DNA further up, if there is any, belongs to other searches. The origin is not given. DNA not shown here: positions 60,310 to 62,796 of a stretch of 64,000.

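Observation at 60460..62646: Ni-CODH catalytic subunit fused to a ferredoxin:thioredoxin-reductase-like N-terminal domain, in a small AT-rich (DPANN-like) archaeal genome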

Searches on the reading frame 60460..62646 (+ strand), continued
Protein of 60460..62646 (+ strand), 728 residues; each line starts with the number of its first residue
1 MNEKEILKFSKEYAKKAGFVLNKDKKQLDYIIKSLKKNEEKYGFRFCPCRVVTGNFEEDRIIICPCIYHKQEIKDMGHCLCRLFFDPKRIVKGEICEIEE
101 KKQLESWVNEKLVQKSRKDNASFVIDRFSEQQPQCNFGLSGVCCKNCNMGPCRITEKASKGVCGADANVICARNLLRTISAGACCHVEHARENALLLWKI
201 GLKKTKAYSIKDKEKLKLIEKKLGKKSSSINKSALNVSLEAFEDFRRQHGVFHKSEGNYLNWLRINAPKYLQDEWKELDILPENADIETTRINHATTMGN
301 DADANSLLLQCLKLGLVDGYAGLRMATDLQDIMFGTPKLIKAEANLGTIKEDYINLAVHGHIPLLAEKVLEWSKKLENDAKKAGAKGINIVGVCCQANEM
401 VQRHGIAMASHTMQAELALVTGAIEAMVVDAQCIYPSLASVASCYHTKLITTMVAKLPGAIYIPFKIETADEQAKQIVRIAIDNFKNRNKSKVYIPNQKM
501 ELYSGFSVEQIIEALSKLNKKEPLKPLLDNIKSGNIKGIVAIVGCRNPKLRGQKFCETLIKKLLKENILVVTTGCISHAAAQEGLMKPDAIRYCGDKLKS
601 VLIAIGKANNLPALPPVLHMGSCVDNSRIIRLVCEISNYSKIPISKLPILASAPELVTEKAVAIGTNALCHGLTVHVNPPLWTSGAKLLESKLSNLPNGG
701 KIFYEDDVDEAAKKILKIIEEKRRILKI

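Call 25: find_encoding_contigs(protein=P0014, flank=8000, max_places=2)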
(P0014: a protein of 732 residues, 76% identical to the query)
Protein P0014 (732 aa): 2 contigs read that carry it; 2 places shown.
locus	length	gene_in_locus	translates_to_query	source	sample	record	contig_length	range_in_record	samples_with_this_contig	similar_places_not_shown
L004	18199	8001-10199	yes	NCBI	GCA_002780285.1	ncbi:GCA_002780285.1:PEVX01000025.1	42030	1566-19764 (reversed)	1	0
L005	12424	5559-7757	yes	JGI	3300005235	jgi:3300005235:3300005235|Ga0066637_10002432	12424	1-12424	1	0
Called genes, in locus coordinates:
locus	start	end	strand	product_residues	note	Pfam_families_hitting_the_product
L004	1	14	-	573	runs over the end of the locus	PF08915:tRNA-Thr_ED, PF00587:tRNA-synt_2b, PF03129:HGTP_anticodon, PF12745:HGTP_anticodon2 (weak)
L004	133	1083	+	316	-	PF00211:Guanylate_cyc (weak)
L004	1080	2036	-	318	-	PF04055:Radical_SAM, PF08608:Wyosine_form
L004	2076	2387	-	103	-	-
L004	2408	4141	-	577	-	PF05345:He_PIG, PF17963:Big_9 (weak)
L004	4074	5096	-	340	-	-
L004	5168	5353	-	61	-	-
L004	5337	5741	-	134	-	-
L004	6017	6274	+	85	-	-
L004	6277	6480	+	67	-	PF13187:Fer4_9 (faint), PF12797:Fer4_2, PF12837:Fer4_6 (weak), PF13237:Fer4_10 (weak), PF00037:Fer4, PF13459:Fer4_15, PF13370:Fer4_13, PF12838:Fer4_7 (weak), +1 more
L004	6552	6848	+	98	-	PF01022:HTH_5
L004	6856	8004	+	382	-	PF00266:Aminotran_5, PF01053:Cys_Met_Meta_PP (weak), PF01041:DegT_DnrJ_EryC1, PF01212:Beta_elim_lyase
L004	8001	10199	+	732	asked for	PF02943:FeThRed_B, PF03063:Prismane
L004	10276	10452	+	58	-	PF08984:DUF1858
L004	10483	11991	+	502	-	PF14890:Intein_splicing (faint), PF14528:LAGLIDADG_3, PF01592:NifU_N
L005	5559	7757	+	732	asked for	PF02943:FeThRed_B, PF03063:Prismane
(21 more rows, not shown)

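Call 26: find_encoding_contigs(protein=P0001, flank=10000, max_places=2)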
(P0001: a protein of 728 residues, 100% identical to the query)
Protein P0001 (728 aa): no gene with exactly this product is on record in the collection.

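Call 27: find_encoding_contigs(protein=P0018, flank=8000, max_places=2)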
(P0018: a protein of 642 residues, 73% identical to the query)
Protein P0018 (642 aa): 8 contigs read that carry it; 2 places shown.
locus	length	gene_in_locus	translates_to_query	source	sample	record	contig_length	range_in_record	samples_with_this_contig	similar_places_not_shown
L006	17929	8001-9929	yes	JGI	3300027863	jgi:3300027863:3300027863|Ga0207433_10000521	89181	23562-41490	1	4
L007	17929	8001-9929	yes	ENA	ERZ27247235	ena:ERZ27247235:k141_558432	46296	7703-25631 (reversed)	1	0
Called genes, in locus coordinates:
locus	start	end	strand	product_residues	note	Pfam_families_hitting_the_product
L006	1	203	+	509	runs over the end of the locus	-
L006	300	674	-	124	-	PF02001:DUF134, PF08281:Sigma70_r4_2 (weak)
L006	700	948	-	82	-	PF17253:DUF5320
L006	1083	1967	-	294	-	PF01435:Peptidase_M48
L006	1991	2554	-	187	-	PF04011:LemA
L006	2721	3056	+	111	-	-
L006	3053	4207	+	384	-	PF00266:Aminotran_5, PF01041:DegT_DnrJ_EryC1, PF01212:Beta_elim_lyase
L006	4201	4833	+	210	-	PF02457:DAC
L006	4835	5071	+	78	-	PF08984:DUF1858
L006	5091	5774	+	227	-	PF00702:Hydrolase, PF12710:HAD, PF13419:HAD_2, PF13242:Hydrolase_like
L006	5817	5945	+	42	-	-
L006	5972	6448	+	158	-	PF01592:NifU_N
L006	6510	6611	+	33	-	-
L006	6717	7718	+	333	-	PF02568:ThiI, PF03054:tRNA_Me_trans (faint), PF18297:NFACT-R_2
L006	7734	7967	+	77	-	PF00462:Glutaredoxin, PF05768:Glrx-like (weak)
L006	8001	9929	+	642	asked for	PF03063:Prismane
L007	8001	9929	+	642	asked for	PF03063:Prismane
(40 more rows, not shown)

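Call 28: find_encoding_contigs(protein=P0020, flank=8000, max_places=2)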
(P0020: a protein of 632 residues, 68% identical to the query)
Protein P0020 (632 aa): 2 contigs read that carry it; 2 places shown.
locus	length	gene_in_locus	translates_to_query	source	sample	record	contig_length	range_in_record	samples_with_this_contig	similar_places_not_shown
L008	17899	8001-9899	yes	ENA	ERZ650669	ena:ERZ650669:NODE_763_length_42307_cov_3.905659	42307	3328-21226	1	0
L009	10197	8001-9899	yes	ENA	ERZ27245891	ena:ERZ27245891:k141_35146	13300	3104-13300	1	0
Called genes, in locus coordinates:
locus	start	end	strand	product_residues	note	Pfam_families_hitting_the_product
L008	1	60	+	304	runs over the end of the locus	PF01171:ATP_bind_3, PF03054:tRNA_Me_trans (faint)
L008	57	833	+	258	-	PF14801:TrmI-like_N, PF01596:Methyltransf_3 (weak), PF08704:GCD14, PF01135:PCMT, PF01209:Ubie_methyltran (weak), PF13847:Methyltransf_31, PF08241:Methyltransf_11 (faint), PF13649:Methyltransf_25, +1 more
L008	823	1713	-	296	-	PF01435:Peptidase_M48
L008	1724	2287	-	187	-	PF04011:LemA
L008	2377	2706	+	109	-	-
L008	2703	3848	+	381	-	PF00266:Aminotran_5, PF01212:Beta_elim_lyase, PF01041:DegT_DnrJ_EryC1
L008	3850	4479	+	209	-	PF02457:DAC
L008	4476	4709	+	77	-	PF08984:DUF1858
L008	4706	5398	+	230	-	PF00702:Hydrolase, PF12710:HAD (weak), PF13419:HAD_2, PF13242:Hydrolase_like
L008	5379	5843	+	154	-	PF01592:NifU_N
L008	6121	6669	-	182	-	PF00899:ThiF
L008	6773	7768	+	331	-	PF02568:ThiI, PF03054:tRNA_Me_trans (weak), PF18297:NFACT-R_2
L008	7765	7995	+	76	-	PF00462:Glutaredoxin, PF05768:Glrx-like (weak), PF13417:GST_N_3 (weak)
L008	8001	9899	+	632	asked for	PF03063:Prismane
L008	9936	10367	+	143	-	-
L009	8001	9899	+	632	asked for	PF03063:Prismane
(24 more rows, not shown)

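Call 56: find_related_loci(query=window:60460-62643:+, collection=genome_contigs, flank=10000)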
Query window:60460-62643:+ (728 aa) in genome_contigs; peptide patterns used: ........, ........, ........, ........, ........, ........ (x = any residue, [..] = any of these).
53 stretches matched a pattern; 25 encode a relative of the query (tblastn E <= 1e-3); 25 distinct loci.
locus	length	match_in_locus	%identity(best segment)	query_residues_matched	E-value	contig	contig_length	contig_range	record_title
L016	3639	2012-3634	44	111-664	7e-145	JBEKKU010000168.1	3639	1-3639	MAG: Thermacetogeniaceae bacterium isolate SPRUCE 354 SPRUCE_354_168, whole genome shotgun sequence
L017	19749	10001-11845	39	111-728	3e-125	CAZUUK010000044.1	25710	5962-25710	MAG TPA_asm: uncultured Planctomycetota bacterium isolate SRP068000_co1_50 genome assembly, contig: NODE_2290_length_257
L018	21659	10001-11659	36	124-684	8e-103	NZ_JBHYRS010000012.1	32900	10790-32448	Mitsuokella sp. WILCCON 0060 NODE_12_length_32900_cov_299.152911, whole genome shotgun sequence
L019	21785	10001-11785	36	124-726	2e-102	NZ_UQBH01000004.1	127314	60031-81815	Uncultured Megasphaera sp. isolate UMGS111, whole genome shotgun sequence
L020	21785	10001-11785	36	124-726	4e-102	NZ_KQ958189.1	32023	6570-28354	Megasphaera sp. MJR8396C Scaffold245, whole genome shotgun sequence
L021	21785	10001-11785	36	124-726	5e-102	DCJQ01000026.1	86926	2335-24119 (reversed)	MAG TPA_asm: Megasphaera sp. UBA1696 UBA1696_contig_4525, whole genome shotgun sequence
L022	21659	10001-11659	36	124-684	3e-101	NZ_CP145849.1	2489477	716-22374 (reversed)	Mitsuokella multacida strain DSM 20544 chromosome, complete genome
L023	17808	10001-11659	36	124-684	1e-100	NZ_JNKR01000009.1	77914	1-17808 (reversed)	Mitsuokella jalaludinii DSM 13811 T518DRAFT_scaffold00009.9_C, whole genome shotgun sequence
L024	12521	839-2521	35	122-693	1e-99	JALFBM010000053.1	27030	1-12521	MAG: Selenomonadaceae bacterium isolate SUG529 k141_9960258, whole genome shotgun sequence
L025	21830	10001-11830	35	108-726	3e-99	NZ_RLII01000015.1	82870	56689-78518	Acetivibrio mesophilus strain N2K1 seq15, whole genome shotgun sequence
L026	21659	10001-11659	35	124-684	1e-98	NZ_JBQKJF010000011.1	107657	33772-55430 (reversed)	Mitsuokella jalaludinii strain LCP21S3_H7 contig00011, whole genome shotgun sequence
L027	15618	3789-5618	34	108-726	2e-96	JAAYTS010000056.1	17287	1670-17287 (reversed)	MAG: Clostridium sp. isolate AS24abBPME_67 12673_AS24, whole genome shotgun sequence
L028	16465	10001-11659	35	124-684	2e-95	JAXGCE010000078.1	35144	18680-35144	MAG: Selenomonadaceae bacterium isolate HCA3 bin22 ctg000113843, whole genome shotgun sequence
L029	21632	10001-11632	34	108-662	4e-95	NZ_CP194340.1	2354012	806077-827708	Pseudoramibacter alactolyticus strain DSM 3980 chromosome, complete genome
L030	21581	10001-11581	35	125-662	9e-95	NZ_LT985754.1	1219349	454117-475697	Selenomonas massiliensis strain Marseille-P4036, whole genome shotgun sequence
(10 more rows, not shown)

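Call 62: predict_structure(alignment_id=A1)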
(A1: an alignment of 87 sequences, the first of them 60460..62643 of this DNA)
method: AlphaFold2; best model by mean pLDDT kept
length: 728 residues; sequences in the alignment: 87
mean_pLDDT: 90.8   pTM: 0.86
mean pLDDT of the five models: 90.8, 90.7, 90.5, 90.5, 89.5
residues with pLDDT >= 90: 500; 70-90: 190; 50-70: 37; < 50: 1
segments of 3 or more residues with pLDDT < 50: none
pLDDT, mean of each block of 10 residues (from residue 1): 87 90 90 88 71 66 72 78 84 59 83 92 89 82 79 82 90 94 93 96 95 97 96 98 88 78 97 96 93 79 91 98 96 94 96 94 88 98 98 88 92 93 94 84 94 83 92 97 96 95 95 97 98 98 91 94 99 94 97 98 97 97 89 97 97 91 96 94 87 93 95 98 96
secondary structure, 60 per line:
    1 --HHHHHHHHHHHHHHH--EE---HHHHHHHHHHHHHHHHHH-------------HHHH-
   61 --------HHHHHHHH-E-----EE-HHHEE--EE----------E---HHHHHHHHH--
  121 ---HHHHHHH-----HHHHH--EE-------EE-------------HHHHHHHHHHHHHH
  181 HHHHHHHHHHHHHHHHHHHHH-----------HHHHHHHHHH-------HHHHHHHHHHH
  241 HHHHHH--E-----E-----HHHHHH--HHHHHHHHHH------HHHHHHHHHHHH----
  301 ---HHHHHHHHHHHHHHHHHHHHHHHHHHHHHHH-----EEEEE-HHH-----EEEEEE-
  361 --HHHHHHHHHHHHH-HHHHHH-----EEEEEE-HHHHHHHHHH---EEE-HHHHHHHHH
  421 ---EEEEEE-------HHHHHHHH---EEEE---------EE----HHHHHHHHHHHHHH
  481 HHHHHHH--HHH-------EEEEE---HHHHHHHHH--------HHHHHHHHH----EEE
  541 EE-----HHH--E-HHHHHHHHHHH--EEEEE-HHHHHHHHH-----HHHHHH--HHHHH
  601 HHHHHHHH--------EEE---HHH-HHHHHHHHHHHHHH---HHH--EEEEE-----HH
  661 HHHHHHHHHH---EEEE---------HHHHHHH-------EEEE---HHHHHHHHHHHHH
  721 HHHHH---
elements in order (helices of 4 or more, strands of 3 or more residues): H3-17 H25-42 H56-59 H69-76 H110-118 H124-130 H136-140 H167-201 H213-222 H230-246 H261-266 H269-278 H285-296 H304-334 E340-344 E354-359 H363-375 H377-382 E388-393 H395-404 E408-410 H412-420 E424-429 H437-444 E448-451 H467-487 E500-504 H508-516 H525-533 E538-542 H555-565 E568-572 H574-582 H588-593 H596-608 E617-619 H627-640 E649-653 H659-670 E674-677 H687-693 E701-704 H708-725

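Call 78: fold_search(model_id=the predicted structure, library=pdb)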
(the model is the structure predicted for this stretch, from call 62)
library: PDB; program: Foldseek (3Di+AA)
matches with E <= 10: 1116; with E <= 0.001: 86
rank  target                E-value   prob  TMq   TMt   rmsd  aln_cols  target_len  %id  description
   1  6elq_A                2.9e-67  1.00  0.82  0.95   1.2       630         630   49  Carbon Monoxide Dehydrogenase IV from Carboxydothermus hydrogenoformans (released 2018-01-03)
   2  9iyo                  3.5e-61  1.00  0.82  0.95   1.3       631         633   43  ChCODH2 A559W_V610W mutant (released 2025-08-06)
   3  7zy1                  5.0e-61  1.00  0.82  0.95   1.2       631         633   43  I567A Mutant of Recombinant CODH-II (released 2023-03-15)
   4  9iyn                  5.2e-61  1.00  0.82  0.95   1.3       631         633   43  ChCODH2 A559H_V610H mutant (released 2025-08-06)
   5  9iym                  6.3e-61  1.00  0.82  0.95   1.3       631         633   43  ChCODH2 A559W_V610H mutant (released 2025-08-06)
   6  7zx3                  7.7e-61  1.00  0.83  0.95   1.2       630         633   43  C295D Mutant of Recombinant CODH-II (released 2023-03-15)
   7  3i39                  9.3e-61  1.00  0.83  0.95   1.2       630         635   43  NI,FE-CODH-320 MV+CN state (released 2009-08-11)
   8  9fpf                  1.0e-60  1.00  0.82  0.94   1.2       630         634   43  Ni,Fe-CODH : Ti(III)-reduced pH 8.0 (released 2025-07-30)
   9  7zx5                  1.2e-60  1.00  0.82  0.95   1.2       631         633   43  I567T Mutant of Recombinant CODH-II (released 2023-03-15)
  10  8x9h                  1.7e-60  1.00  0.83  0.96   1.4       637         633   43  Crystal structure of CO dehydrogenase mutant (F41C) (released 2024-04-17)
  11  7zx6                  1.8e-60  1.00  0.82  0.94   1.2       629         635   43  I567L Mutant of Recombinant CODH-II (released 2023-03-15)
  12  6t7j_A                1.9e-60  1.00  0.81  0.94   1.9       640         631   43  As-isolated Ni-free crystal structure of carbon monoxide dehydrogenase from Thermococcus sp. AM4 produced without CooC (released 2020-11-18)
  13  7err                  2.3e-60  1.00  0.83  0.96   1.4       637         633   43  Tunnel-redesigned O2-tolerant CO dehydrogenase for removal of CO in real flue gas (Aerobic ChCODH2 A559W mutant) (released 2022-10-05)
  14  7zxl                  2.7e-60  1.00  0.82  0.94   1.3       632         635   44  H93A Mutant of Recombinant CODH-II (released 2023-03-15)
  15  7zxj                  2.8e-60  1.00  0.82  0.94   1.2       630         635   43  K563A Mutant of Recombinant CODH-II (released 2023-03-15)
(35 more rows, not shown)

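Call 85: find_encoding_contigs(protein=P0005, flank=8000, max_places=1)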
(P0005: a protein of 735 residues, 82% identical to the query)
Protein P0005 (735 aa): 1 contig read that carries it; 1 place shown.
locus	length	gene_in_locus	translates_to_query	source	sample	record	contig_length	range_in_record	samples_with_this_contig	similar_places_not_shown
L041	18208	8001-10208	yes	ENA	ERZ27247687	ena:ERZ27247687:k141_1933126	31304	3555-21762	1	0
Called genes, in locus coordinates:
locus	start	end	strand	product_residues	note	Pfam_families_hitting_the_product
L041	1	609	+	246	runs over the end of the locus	PF00149:Metallophos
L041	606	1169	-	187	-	-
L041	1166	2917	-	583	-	PF07973:tRNA_SAD, PF00587:tRNA-synt_2b, PF03129:HGTP_anticodon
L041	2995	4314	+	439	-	-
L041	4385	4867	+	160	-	-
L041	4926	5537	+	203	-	PF00702:Hydrolase, PF03031:NIF (faint), PF12710:HAD, PF13344:Hydrolase_6 (faint), PF13419:HAD_2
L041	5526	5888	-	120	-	-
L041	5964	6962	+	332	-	PF03706:LPG_synthase_TM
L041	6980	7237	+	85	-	PF00462:Glutaredoxin, PF05768:Glrx-like (weak), PF13192:Thioredoxin_3 (weak), PF13417:GST_N_3 (faint)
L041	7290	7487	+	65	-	-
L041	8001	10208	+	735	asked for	PF02943:FeThRed_B, PF03063:Prismane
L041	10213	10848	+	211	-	PF02353:CMAS (weak), PF13489:Methyltransf_23, PF05175:MTS (weak), PF03848:TehB (weak), PF13847:Methyltransf_31, PF08241:Methyltransf_11, PF08242:Methyltransf_12, PF13649:Methyltransf_25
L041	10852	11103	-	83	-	-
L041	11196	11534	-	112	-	-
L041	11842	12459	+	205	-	-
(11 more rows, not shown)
